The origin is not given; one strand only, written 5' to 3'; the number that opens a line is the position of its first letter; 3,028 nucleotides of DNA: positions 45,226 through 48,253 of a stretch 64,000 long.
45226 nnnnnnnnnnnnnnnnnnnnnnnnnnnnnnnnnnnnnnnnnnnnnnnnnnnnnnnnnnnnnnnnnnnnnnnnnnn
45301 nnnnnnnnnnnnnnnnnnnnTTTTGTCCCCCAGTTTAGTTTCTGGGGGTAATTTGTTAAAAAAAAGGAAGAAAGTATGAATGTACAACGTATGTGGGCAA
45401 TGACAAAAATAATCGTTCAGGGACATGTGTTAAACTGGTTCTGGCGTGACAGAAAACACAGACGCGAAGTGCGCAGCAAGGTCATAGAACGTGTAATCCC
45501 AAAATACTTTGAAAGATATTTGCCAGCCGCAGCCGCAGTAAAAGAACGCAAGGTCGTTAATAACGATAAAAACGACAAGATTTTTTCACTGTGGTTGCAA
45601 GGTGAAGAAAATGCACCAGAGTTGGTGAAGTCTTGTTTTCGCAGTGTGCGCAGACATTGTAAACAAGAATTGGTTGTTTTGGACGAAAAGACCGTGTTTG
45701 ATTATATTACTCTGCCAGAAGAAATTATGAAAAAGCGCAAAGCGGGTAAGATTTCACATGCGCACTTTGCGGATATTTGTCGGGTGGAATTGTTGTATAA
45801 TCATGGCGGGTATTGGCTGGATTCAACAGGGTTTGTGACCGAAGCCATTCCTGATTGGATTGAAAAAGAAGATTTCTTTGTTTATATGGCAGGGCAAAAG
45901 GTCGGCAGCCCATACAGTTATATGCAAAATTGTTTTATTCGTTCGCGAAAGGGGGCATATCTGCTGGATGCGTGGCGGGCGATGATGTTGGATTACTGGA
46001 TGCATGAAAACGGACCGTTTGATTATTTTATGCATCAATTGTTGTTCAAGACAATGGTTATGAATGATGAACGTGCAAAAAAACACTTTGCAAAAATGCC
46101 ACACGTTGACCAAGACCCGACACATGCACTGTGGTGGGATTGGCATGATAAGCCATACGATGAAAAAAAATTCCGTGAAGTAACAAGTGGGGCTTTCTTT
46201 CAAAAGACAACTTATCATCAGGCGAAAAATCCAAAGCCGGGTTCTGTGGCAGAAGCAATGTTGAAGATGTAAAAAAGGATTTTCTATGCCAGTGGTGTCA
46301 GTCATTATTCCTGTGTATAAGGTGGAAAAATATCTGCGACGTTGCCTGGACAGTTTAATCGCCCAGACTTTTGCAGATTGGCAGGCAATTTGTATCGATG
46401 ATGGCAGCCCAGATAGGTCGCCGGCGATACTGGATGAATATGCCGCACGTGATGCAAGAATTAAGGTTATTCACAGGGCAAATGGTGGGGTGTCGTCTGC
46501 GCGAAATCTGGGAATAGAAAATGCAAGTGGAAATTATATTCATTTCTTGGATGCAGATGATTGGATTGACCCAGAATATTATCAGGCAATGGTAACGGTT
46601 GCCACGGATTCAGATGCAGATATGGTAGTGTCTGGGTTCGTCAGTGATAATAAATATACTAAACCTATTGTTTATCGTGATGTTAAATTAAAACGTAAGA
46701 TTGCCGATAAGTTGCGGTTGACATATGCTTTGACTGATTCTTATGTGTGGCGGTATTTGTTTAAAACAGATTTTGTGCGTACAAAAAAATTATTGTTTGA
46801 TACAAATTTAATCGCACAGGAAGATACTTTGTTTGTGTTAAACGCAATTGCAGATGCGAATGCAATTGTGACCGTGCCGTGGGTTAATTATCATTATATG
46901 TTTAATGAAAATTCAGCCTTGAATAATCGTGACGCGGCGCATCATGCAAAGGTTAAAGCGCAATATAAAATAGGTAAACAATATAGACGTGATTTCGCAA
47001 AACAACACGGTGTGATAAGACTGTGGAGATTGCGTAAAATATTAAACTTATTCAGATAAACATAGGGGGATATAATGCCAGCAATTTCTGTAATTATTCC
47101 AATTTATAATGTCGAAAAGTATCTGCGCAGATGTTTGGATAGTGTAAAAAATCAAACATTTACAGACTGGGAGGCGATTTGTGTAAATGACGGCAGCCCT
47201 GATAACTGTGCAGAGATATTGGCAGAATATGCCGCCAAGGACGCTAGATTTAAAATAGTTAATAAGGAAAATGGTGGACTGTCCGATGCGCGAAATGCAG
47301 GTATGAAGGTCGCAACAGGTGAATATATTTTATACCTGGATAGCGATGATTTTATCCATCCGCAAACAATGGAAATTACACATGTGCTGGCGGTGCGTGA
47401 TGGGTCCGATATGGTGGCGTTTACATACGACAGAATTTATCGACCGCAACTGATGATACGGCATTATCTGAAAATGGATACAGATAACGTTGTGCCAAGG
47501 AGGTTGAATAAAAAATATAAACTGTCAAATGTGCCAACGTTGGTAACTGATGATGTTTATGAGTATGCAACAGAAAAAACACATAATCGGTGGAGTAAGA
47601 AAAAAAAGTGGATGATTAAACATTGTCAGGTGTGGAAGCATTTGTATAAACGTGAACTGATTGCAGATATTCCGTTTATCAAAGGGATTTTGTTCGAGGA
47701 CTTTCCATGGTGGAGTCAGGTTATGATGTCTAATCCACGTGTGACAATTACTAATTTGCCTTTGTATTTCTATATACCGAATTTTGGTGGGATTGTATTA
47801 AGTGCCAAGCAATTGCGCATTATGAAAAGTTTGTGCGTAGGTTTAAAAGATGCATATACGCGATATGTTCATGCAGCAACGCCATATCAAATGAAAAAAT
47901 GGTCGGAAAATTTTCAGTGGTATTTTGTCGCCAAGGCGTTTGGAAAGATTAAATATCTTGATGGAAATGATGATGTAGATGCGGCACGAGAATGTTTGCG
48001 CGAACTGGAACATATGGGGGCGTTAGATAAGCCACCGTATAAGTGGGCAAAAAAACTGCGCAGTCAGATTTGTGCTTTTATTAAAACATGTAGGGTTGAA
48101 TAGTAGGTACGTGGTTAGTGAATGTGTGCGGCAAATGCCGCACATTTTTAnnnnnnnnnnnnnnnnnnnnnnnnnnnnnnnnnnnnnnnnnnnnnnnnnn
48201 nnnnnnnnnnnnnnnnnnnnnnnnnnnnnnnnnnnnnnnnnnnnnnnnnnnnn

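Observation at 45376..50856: Six-gene polysaccharide-modification cluster with a Stealth phosphotransferase between recA and typA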

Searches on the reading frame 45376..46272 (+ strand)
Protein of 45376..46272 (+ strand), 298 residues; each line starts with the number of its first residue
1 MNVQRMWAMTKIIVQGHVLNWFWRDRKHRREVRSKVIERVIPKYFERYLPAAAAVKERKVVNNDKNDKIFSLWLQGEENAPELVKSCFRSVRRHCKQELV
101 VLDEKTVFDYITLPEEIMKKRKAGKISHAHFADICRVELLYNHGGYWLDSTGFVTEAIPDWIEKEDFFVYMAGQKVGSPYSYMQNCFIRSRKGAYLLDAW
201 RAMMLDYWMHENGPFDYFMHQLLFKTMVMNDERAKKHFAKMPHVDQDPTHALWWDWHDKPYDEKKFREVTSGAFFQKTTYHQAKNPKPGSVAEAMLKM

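Call 3: search_protein_families(library=pfam, proteins=[window:45376-46272:+], max_evalue=0.01)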
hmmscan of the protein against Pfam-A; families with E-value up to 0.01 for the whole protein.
window:45376-46272:+ (298 aa): 2 families
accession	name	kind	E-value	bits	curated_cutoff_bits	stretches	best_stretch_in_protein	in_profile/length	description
PF05704.18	Caps_synth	-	4.9e-65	220.1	24.5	1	26-285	10-267/278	Capsular polysaccharide synthesis protein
PF04488.21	Gly_transf_sug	-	2.7e-05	25.2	23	1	81-167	1-92/93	Glycosyltransferase sugar-binding region containing DXD motif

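Call 4: search_protein_families(library=ncbifam, proteins=[window:45376-46272:+], max_evalue=0.01)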
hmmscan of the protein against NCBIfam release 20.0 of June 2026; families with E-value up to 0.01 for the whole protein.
window:45376-46272:+ (298 aa): 1 family
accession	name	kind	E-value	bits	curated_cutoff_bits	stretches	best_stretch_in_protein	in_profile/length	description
TIGR00456.1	argS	equivalog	0.0036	15.7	261.65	1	37-156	184-296/569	arginine--tRNA ligase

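Call 36: search_solved_structures(query=window:45376-46272:+, max_evalue=1)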
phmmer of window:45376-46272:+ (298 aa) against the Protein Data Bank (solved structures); distinct sequences matched with E-value up to 1: 1.
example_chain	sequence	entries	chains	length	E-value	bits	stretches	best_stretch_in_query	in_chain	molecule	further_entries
8r3z_A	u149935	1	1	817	0.063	15.6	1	81-293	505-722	HrAgo1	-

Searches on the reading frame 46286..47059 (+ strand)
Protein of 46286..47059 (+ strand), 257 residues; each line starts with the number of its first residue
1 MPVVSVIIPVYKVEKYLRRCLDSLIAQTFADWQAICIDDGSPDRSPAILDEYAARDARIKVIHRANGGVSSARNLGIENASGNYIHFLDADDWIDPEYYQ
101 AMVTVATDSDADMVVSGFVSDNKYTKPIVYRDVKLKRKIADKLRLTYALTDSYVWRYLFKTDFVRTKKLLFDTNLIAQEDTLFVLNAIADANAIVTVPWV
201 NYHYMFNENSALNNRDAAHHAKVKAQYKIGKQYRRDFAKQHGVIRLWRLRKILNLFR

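Call 3: search_protein_families(library=pfam, proteins=[window:46286-47059:+], max_evalue=0.01)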
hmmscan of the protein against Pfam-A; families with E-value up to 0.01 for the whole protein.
window:46286-47059:+ (257 aa): 3 families
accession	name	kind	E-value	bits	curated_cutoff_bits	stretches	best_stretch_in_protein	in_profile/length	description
PF00535.33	Glycos_transf_2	-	2.8e-39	135.2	23.3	1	5-133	1-130/168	Glycosyl transferase family 2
PF13641.12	Glyco_tranf_2_3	-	1.9e-11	44.8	27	1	3-114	2-119/230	Glycosyltransferase like family 2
PF10111.15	Glyco_tranf_2_2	-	2.6e-11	44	27.3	1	5-109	1-109/276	Glycosyltransferase like family 2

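Call 4: search_protein_families(library=ncbifam, proteins=[window:46286-47059:+], max_evalue=0.01)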
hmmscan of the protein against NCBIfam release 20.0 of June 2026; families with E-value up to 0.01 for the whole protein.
window:46286-47059:+ (257 aa): 25 families
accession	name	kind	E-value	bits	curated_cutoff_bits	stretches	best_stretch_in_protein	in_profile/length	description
NF007482.0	PRK10073.1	equivalog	1.2e-36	126.4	423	1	2-226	6-236/334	glycosyltransferase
NF047683.1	TeichurnBiosyTuaG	equivalog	1.3e-23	84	400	1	2-110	6-115/252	teichuronic acid biosynthesis protein TuaG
TIGR03937.1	PgaC_IcaA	equivalog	2.4e-17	63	422.3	1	2-109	45-153/407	poly-beta-1,6-N-acetyl-D-glucosamine synthase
NF041875.1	EPS_EpsD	equivalog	2.7e-16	59.9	370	1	4-127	1-126/325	exopolysaccharide biosynthesis glycosyltransferase EpsD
NF050050.1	ProtGlycPglI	equivalog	3.1e-16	59.6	500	1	1-184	1-183/306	GalNAc(5)-diNAcBac-PP-undecaprenol beta-1,3-glucosyltransferase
NF053739.1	GlytfEpsEBac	equivalog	5.3e-15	55.1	450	1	2-114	1-115/265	glycosyltransferase EpsE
NF041394.1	GtaseAglG_Halo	equivalog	1.2e-14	54.3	440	1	4-119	3-119/304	glucosyl-dolichyl phosphate glucuronosyltransferase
TIGR03965.1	mycofact_glyco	equivalog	1.1e-13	50.9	280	1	2-115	74-188/467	mycofactocin biosynthesis glycosyltransferase MftF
NF038302.1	EPS_HpsE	equivalog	2.5e-13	49.7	300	1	4-111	3-116/307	hormogonium polysaccharide biosynthesis glycosyltransferase HpsE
NF038299.1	EPS_HpsN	equivalog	4.3e-13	48.9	425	1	2-126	1-126/317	hormogonium polysaccharide biosynthesis glycosyltransferase HpsN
TIGR04283.1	glyco_like_mftF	equivalog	8.2e-13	48.5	182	1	4-111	1-102/221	TIGR04283 family arsenosugar biosynthesis glycosyltransferase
NF007453.0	PRK10018.1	equivalog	2.5e-11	43.8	382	1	2-187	6-189/280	colanic acid biosynthesis glycosyltransferase WcaA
TIGR04017.1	WcaA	equivalog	3.1e-11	43.4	495.75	1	2-187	5-188/279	colanic acid biosynthesis glycosyltransferase WcaA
TIGR03111.1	glyc2_xrt_Gpos1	hypoth_equivalog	3.3e-10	39.3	363.95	1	1-121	48-172/439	TIGR03111 family XrtG-associated glycosyltransferase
NF007986.1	PRK10714.1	equivalog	5.8e-10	38.7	529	1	4-123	8-129/316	undecaprenyl-phosphate 4-deoxy-4-formamido-L-arabinose transferase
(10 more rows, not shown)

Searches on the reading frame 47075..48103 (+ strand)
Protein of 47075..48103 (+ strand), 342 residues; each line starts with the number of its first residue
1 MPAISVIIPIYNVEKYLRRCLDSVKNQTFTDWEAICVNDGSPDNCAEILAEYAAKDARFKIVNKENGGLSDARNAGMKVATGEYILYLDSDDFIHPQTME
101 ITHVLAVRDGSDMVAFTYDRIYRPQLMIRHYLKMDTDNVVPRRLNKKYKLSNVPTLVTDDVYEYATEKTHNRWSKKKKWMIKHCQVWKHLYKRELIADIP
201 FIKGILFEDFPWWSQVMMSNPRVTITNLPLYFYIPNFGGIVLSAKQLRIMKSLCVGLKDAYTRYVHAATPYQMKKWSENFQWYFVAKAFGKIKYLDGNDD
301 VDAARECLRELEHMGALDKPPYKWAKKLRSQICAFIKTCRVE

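Call 3: search_protein_families(library=pfam, proteins=[window:47075-48103:+], max_evalue=0.01)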
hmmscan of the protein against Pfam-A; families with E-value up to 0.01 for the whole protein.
window:47075-48103:+ (342 aa): 4 families
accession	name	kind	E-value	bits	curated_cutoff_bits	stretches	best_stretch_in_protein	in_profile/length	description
PF00535.33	Glycos_transf_2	-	1.2e-37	129.9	23.3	1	5-156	1-152/168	Glycosyl transferase family 2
PF10111.15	Glyco_tranf_2_2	-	1.3e-10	41.7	27.3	1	5-101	1-101/276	Glycosyltransferase like family 2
PF13641.12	Glyco_tranf_2_3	-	6.5e-08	33.3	27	1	2-115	1-120/230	Glycosyltransferase like family 2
PF13704.12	Glyco_tranf_2_4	-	0.0033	18.3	27.5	0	13-100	3-90/98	Glycosyl transferase family 2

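Call 4: search_protein_families(library=ncbifam, proteins=[window:47075-48103:+], max_evalue=0.01)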
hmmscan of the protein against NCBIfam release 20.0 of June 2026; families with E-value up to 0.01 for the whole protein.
window:47075-48103:+ (342 aa): 25 families
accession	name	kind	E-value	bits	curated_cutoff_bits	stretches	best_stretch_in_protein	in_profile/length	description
NF007482.0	PRK10073.1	equivalog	1.5e-37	129.3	423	2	2-125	6-129/334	glycosyltransferase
NF047683.1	TeichurnBiosyTuaG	equivalog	6.8e-25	88.1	400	1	2-102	6-107/252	teichuronic acid biosynthesis protein TuaG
TIGR03937.1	PgaC_IcaA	equivalog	1e-18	67.5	422.3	1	2-100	45-144/407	poly-beta-1,6-N-acetyl-D-glucosamine synthase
NF041875.1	EPS_EpsD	equivalog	1.6e-18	67.2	370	1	4-115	1-112/325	exopolysaccharide biosynthesis glycosyltransferase EpsD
NF053739.1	GlytfEpsEBac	equivalog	1.9e-16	59.8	450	1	2-100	1-101/265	glycosyltransferase EpsE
NF050050.1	ProtGlycPglI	equivalog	3.4e-16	59.5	500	1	1-100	1-102/306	GalNAc(5)-diNAcBac-PP-undecaprenol beta-1,3-glucosyltransferase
NF041394.1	GtaseAglG_Halo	equivalog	2.7e-15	56.5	440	1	4-115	3-114/304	glucosyl-dolichyl phosphate glucuronosyltransferase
NF038302.1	EPS_HpsE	equivalog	2.8e-13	49.5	300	1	4-97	3-102/307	hormogonium polysaccharide biosynthesis glycosyltransferase HpsE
TIGR03111.1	glyc2_xrt_Gpos1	hypoth_equivalog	7.3e-13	48.1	363.95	1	1-100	48-150/439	TIGR03111 family XrtG-associated glycosyltransferase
TIGR04283.1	glyco_like_mftF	equivalog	5.9e-12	45.7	182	1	4-118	1-109/221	TIGR04283 family arsenosugar biosynthesis glycosyltransferase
TIGR03965.1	mycofact_glyco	equivalog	6.7e-12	45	280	1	2-96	74-169/467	mycofactocin biosynthesis glycosyltransferase MftF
NF047588.1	GlcsyltransPgfSStrep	equivalog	1.7e-11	43.9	500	1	4-120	3-123/308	glycosyltransferase PgfS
NF038299.1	EPS_HpsN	equivalog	3.5e-11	42.6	425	1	2-113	1-112/317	hormogonium polysaccharide biosynthesis glycosyltransferase HpsN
NF007453.0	PRK10018.1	equivalog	1.3e-10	41.4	382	1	2-122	6-125/280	colanic acid biosynthesis glycosyltransferase WcaA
TIGR04017.1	WcaA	equivalog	3e-10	40.2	495.75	1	2-119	5-121/279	colanic acid biosynthesis glycosyltransferase WcaA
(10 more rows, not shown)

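Call 39: search_solved_structures(query=window:47075-48103:+, max_evalue=0.001)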
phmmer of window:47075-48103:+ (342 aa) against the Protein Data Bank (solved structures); distinct sequences matched with E-value up to 0.001: 30.
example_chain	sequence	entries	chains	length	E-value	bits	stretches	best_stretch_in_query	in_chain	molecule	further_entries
2z87_A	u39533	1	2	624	3.5e-31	111.6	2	2-102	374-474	Chondroitin synthase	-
2z86_A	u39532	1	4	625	3.5e-31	111.6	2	2-102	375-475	Chondroitin synthase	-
5hea_A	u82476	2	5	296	4.6e-31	111.2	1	4-118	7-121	Putative glycosyltransferase (GalT1)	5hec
3bcv_A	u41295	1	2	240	1.6e-27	99.5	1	1-108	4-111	Putative glycosyltransferase protein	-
6p61_A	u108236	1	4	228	5.4e-17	64.9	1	2-118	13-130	Glycosyltransferase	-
6h1j_A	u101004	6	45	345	2.4e-16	62.8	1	2-118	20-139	Probable ss-1,3-N-acetylglucosaminyltransferase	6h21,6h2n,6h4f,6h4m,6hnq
5tze_C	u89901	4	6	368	4.6e-15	58.6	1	4-112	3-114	Glycosyl transferase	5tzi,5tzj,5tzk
5tz8_A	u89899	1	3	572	1.1e-14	57.3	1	4-108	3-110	Glycosyl transferase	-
8bz4_A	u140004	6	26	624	6.2e-14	54.9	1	4-114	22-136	Glycosyltransferase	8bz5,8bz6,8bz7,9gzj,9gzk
8bz8_A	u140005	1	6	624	1.8e-13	53.4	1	4-114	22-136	Glycosyltransferase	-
3l7i_A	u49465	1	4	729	2.2e-12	49.8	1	3-106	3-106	Teichoic acid biosynthesis protein F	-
3l7m_A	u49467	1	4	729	2.2e-12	49.8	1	3-106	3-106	Teichoic acid biosynthesis protein F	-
3l7j_A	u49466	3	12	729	2.5e-12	49.6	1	3-106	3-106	Teichoic acid biosynthesis protein F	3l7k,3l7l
9jma_A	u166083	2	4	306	6.1e-12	48.3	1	4-115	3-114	GalNAc(5)-diNAcBac-PP-undecaprenol beta-1,3-glucosyltransferase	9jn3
9omj_A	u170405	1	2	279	3.5e-10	42.5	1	4-110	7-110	Glycosyltransferase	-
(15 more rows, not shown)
